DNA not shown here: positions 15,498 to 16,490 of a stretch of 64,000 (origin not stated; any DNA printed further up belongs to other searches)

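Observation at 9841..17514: Eight-gene minus-strand operon couples a GT4 / GNAT / DUF2334-deacetylase / flippase-like cassette to an orphan sensor kinase, a cupin and a Gfo oxidoreductase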

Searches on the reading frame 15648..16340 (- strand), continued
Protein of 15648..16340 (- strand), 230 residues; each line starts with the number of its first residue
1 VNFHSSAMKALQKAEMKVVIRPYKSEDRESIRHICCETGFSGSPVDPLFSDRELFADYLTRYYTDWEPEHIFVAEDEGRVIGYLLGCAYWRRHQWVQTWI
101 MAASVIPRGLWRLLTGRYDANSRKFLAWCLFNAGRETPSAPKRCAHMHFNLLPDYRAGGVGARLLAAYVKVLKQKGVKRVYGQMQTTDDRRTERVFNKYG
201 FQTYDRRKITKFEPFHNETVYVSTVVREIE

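Call 43: list_cluster_members(proteins=[P0127, P0133, P0227, P0234])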
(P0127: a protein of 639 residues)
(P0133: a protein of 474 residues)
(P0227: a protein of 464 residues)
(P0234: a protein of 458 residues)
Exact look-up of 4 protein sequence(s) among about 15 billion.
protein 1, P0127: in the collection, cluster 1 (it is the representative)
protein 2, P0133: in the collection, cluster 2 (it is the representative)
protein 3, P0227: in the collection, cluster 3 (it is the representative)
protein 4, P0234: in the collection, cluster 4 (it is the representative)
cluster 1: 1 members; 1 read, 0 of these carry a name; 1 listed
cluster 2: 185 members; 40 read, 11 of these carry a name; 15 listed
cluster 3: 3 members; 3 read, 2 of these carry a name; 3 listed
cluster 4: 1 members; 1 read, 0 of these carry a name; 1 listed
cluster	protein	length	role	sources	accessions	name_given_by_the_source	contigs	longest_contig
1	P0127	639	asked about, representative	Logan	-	-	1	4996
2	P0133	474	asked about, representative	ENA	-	-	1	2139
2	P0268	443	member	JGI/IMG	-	predicted deacetylase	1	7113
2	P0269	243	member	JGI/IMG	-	predicted deacetylase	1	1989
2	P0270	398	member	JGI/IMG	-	uncharacterized protein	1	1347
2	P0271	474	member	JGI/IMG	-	predicted deacetylase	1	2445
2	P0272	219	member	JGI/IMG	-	predicted deacetylase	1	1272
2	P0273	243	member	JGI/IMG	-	hypothetical protein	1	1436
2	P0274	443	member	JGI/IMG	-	predicted deacetylase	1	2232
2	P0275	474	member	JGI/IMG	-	predicted deacetylase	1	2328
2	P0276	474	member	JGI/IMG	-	predicted deacetylase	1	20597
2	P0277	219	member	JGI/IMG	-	predicted deacetylase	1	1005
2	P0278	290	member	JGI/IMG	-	hypothetical protein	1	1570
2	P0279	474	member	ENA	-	-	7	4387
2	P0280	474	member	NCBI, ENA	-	-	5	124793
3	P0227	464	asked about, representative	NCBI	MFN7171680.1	MAG: glycosyltransferase [Fimbriimonadaceae bacterium]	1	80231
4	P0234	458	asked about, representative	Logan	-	-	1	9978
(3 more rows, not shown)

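Call 44: find_encoding_contigs(protein=P0280, flank=6000, max_places=3)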
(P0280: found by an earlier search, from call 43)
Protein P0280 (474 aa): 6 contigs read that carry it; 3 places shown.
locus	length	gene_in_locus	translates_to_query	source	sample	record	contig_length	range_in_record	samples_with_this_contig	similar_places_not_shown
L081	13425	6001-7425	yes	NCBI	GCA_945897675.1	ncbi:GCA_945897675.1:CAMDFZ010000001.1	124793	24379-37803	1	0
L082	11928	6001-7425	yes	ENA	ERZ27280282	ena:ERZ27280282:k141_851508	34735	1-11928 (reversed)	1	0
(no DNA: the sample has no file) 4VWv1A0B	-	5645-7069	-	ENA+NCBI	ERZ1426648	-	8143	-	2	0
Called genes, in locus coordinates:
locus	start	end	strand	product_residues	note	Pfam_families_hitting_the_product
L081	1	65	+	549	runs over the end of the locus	PF01368:DHH, PF02272:DHHA1, PF17768:RecJ_OB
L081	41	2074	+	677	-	PF17191:RecG_wedge (weak), PF00270:DEAD, PF04851:ResIII, PF00271:Helicase_C, PF22590:Cas3-like_C_2 (weak), PF19833:RecG_dom3_C (weak)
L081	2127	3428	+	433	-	PF00202:Aminotran_3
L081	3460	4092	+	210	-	PF25084:LbH_EIF2B (weak), PF00132:Hexapep (weak), PF25087:GMPPB_C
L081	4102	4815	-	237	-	PF01522:Polysacc_deac_1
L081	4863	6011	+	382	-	PF13439:Glyco_transf_4, PF13579:Glyco_trans_4_4 (weak), PF20706:GT4-conflict, PF00534:Glycos_transf_1, PF13692:Glyco_trans_1_4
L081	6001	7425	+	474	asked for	PF10096:DUF2334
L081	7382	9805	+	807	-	PF13439:Glyco_transf_4, PF13579:Glyco_trans_4_4, PF00534:Glycos_transf_1, PF13692:Glyco_trans_1_4, PF20706:GT4-conflict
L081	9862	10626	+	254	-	-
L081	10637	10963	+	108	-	PF00085:Thioredoxin, PF13098:Thioredoxin_2 (weak), PF13905:Thioredoxin_8 (faint)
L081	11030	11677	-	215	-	PF13412:HTH_24 (faint)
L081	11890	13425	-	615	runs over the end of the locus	PF13230:GATase_4 (weak), PF13522:GATase_6, PF13537:GATase_7, PF01380:SIS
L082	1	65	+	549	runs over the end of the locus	PF01368:DHH, PF02272:DHHA1, PF17768:RecJ_OB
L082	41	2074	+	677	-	PF17191:RecG_wedge (weak), PF00270:DEAD, PF04851:ResIII, PF00271:Helicase_C, PF22590:Cas3-like_C_2 (weak), PF19833:RecG_dom3_C (weak)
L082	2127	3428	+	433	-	PF00202:Aminotran_3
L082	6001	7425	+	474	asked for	PF10096:DUF2334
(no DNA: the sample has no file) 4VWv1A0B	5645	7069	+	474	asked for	PF10096:DUF2334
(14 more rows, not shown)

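Call 48: search_protein_families(library=pfam, proteins=[L059:8628-9860:+, L059:10822-11499:+, L059:6080-8524:+, L059:12608-15334:+, L018:7083-9944:+, L018:10635-12005:+, L018:11888-13168:+, L081:7382-9805:+, L081:9862-10626:+], max_evalue=0.001)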
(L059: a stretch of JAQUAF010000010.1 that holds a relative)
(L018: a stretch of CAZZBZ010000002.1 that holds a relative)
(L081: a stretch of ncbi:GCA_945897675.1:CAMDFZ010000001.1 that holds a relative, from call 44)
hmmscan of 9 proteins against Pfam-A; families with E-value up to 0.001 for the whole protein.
L059:8628-9860:+ (410 aa): 1 family
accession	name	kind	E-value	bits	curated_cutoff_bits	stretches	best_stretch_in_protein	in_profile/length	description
PF02595.20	Gly_kinase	-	7.2e-117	390.9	23.3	1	34-408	1-371/372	Glycerate kinase family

L059:10822-11499:+ (225 aa): 4 families
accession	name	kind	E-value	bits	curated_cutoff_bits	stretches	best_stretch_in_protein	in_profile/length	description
PF00132.30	Hexapep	-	1.9e-18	65.7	27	3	59-93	2-36/36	Bacterial transferase hexapeptide (six repeats)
PF25084.1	LbH_EIF2B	-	1.9e-16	60.4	54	1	75-156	20-100/105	EIF2B subunit epsilon LbH domain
PF25087.1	GMPPB_C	-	2.7e-06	27.5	39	0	75-155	9-83/110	GMPPB C-terminal domain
PF24894.1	Hexapep_GlmU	-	1.9e-05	25.1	23.3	0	95-156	19-78/104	GlmU-like, C-terminal hexapeptide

L059:6080-8524:+ (814 aa): 2 families
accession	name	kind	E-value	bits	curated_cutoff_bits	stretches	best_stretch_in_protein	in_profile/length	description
PF17389.8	Bac_rhamnosid6H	-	1.7e-26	93.8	24.5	1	388-651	3-258/339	Bacterial alpha-L-rhamnosidase 6 hairpin glycosidase domain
PF17390.7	Bac_rhamnosid_C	-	1.1e-12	48.1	22.1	1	730-801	1-72/78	Bacterial alpha-L-rhamnosidase C-terminal domain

L059:12608-15334:+ (908 aa): 3 families
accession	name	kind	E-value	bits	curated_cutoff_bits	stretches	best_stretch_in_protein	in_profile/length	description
PF03710.21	GlnE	-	1.9e-96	322.7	24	2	13-245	7-250/252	Glutamate-ammonia ligase adenylyltransferase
PF08335.16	GlnD_UR_UTase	-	2e-44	151.5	21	2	269-404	4-139/141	GlnD PII-uridylyltransferase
PF10335.14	DUF294_C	-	0.00091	19.5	22.5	0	282-360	32-105/145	Putative nucleotidyltransferase substrate binding domain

L018:7083-9944:+ (953 aa): 8 families
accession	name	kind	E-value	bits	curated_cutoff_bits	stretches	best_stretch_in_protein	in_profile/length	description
PF13549.11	ATP-grasp_5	-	1.9e-91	305.8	27.6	1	534-754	2-221/221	ATP-grasp domain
PF13607.11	Succ_CoA_lig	-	2.4e-55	186.5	27.4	1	205-342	1-138/138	Succinyl-CoA ligase like flavodoxin domain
PF13380.12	CoA_binding_2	-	4.5e-24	85.6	22.8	1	63-189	1-115/116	CoA binding domain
PF02629.25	CoA_binding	-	2.9e-13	50.8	22.3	1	62-153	3-97/97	CoA binding domain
PF13302.13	Acetyltransf_3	-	6e-13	50.1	25.4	1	788-930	2-138/138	Acetyltransferase (GNAT) domain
PF19045.5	Ligase_CoA_2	-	1.4e-12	48.4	23.7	1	354-488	2-141/162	Ligase-CoA domain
PF00583.31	Acetyltransf_1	-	4.1e-09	37.2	20.7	1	833-929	20-116/116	Acetyltransferase (GNAT) family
PF13508.13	Acetyltransf_7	-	0.0008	20.2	27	0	851-931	11-84/84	Acetyltransferase (GNAT) domain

L018:10635-12005:+ (456 aa): 1 family
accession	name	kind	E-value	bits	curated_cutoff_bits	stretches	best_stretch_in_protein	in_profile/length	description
PF00202.27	Aminotran_3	-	7e-90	302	30.5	1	49-455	8-403/403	Aminotransferase class-III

L018:11888-13168:+ (426 aa): 0 families

L081:7382-9805:+ (807 aa): 6 families
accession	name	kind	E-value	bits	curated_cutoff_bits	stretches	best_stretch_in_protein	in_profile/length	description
PF13692.12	Glyco_trans_1_4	-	1.9e-28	100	27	1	640-770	2-138/142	Glycosyl transferases group 1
PF00534.26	Glycos_transf_1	-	2.1e-24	86.4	26.4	1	640-775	16-159/172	Glycosyl transferases group 1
PF13439.12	Glyco_transf_4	-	1.1e-19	71.5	28.5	1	451-620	1-169/170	Glycosyltransferase Family 4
PF20706.3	GT4-conflict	-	2.9e-11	43.4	26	1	700-799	273-383/385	Family 4 Glycosyltransferase in conflict systems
PF13579.12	Glyco_trans_4_4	-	4e-10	40.7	29.7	1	452-616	1-158/158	Glycosyl transferase 4-like domain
PF13524.12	Glyco_trans_1_2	-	0.00054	20.4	25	0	662-792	7-133/144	Glycosyl transferase-like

L081:9862-10626:+ (254 aa): 0 families

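Call 53: find_encoding_contigs(protein=window:15648-16316:-, flank=10000, max_places=3)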
Protein window:15648-16316:- (222 aa): no gene with exactly this product is on record in the collection.

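Call 54: find_encoding_contigs(protein=P0001, flank=10000, max_places=3)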
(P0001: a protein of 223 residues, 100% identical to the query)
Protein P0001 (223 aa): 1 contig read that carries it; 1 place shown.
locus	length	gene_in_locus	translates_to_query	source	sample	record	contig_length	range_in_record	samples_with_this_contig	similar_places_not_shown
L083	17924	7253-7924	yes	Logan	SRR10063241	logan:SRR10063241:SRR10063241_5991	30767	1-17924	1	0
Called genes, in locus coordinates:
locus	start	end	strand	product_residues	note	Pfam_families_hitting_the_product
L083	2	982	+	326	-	?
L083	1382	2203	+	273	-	PF09719:C_GCAxxG_C_C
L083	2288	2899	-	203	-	PF00383:dCMP_cyt_deam_1, PF14437:MafB19-deam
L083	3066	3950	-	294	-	PF01261:AP_endonuc_2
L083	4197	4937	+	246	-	PF00392:GntR, PF07702:UTRA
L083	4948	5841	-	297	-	PF12895:ANAPC3 (faint), PF00515:TPR_1 (faint), PF07719:TPR_2 (faint), PF13424:TPR_12 (faint), PF13428:TPR_14 (faint), PF13174:TPR_6 (faint), PF14559:TPR_19 (weak), PF13431:TPR_17 (weak), +6 more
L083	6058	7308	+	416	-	PF13439:Glyco_transf_4, PF13579:Glyco_trans_4_4, PF20706:GT4-conflict, PF00534:Glycos_transf_1, PF13692:Glyco_trans_1_4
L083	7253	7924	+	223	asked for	PF00583:Acetyltransf_1, PF13508:Acetyltransf_7 (faint)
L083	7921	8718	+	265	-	PF10096:DUF2334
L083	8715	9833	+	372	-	PF03706:LPG_synthase_TM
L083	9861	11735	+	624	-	PF02518:HATPase_c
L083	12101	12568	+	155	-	PF07883:Cupin_2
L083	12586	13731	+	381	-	PF01408:GFO_IDH_MocA, PF02894:GFO_IDH_MocA_C, PF22725:GFO_IDH_MocA_C3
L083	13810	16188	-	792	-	PF04453:LptD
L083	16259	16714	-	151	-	PF13279:4HBT_2, PF03061:4HBT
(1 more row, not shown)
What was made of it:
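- Checked: An independent gene call on an identical contig gives the same genes: GT4 416 aa, GNAT 223 aa, DUF2334 265 aa, LPG_synthase_TM 372 aa, HK 624 aa (start 13711), cupin 155 aa, Gfo 381 aa (start 10986) (call 54).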

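Call 58: search_solved_structures(query=window:15648-16295:-, max_evalue=0.01, show_alignments=3)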
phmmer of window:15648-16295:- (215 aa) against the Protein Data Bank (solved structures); distinct sequences matched with E-value up to 0.01: 7.
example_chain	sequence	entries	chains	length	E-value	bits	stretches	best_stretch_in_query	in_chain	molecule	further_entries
4bmh_A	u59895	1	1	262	9.9e-17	64.6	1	4-186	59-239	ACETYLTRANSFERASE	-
3zj0_A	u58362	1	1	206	2e-05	27.6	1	2-176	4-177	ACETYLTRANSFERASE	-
6r45_A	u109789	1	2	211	9.2e-05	25.4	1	4-74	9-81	O-GlcNAcase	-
7l1k_A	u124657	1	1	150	0.00077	22.4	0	136-191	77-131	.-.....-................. 30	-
9qep_A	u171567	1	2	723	0.0024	20.8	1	4-74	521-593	O-GlcNAcase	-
2ge3_A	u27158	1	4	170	0.0027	20.7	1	111-191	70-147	probable acetyltransferase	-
4pv6_C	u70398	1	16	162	0.0095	18.9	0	139-187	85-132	N-terminal acetyltransferase complex subunit [ARD1]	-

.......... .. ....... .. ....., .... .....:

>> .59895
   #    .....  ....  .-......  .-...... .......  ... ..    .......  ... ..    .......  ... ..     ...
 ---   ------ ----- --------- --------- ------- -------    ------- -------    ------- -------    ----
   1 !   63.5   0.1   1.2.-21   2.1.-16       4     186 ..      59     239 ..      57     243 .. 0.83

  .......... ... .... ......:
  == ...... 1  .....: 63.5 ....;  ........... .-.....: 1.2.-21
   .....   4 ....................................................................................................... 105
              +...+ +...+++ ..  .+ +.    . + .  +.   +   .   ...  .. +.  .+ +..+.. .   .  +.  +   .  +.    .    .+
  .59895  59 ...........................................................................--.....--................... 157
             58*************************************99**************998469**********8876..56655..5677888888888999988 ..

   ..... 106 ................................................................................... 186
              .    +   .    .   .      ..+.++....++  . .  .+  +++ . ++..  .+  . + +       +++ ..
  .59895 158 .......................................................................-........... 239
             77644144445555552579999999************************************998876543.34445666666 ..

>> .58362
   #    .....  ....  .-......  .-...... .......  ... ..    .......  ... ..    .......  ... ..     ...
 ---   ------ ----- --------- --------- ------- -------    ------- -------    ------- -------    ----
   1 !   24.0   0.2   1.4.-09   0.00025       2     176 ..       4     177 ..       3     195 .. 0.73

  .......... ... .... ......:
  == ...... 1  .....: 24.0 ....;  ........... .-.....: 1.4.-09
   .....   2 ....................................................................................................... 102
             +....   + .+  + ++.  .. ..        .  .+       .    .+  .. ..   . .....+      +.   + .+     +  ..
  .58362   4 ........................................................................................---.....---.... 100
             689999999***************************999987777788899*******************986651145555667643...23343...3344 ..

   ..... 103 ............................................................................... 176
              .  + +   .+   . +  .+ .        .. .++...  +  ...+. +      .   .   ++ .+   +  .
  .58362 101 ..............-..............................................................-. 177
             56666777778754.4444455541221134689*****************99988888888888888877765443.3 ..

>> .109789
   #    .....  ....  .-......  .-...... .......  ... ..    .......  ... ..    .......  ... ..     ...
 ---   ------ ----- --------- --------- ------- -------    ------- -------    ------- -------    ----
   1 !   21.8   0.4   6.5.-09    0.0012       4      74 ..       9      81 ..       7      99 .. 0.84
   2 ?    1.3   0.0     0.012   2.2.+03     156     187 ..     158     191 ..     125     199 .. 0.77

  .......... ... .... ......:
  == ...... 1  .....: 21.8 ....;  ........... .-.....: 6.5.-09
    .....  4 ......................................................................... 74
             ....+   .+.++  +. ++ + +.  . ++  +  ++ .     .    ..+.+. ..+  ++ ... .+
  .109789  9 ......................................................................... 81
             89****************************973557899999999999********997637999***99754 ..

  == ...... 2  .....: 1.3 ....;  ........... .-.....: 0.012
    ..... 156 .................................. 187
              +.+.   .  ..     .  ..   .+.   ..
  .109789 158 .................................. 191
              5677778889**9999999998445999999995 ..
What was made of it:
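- On SsAT/OgpAT/O-GlcNAcase-pHAT-like GNAT subfamily: phmmer E 9.9e-17 (4BMH), 2e-5 (3ZJ0), 9.2e-5 (6R45) (call 58).
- Closest known: SsAT. Same: The window GNAT matches them by sequence (E 1e-16, 2e-5, 9e-5; call 58).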
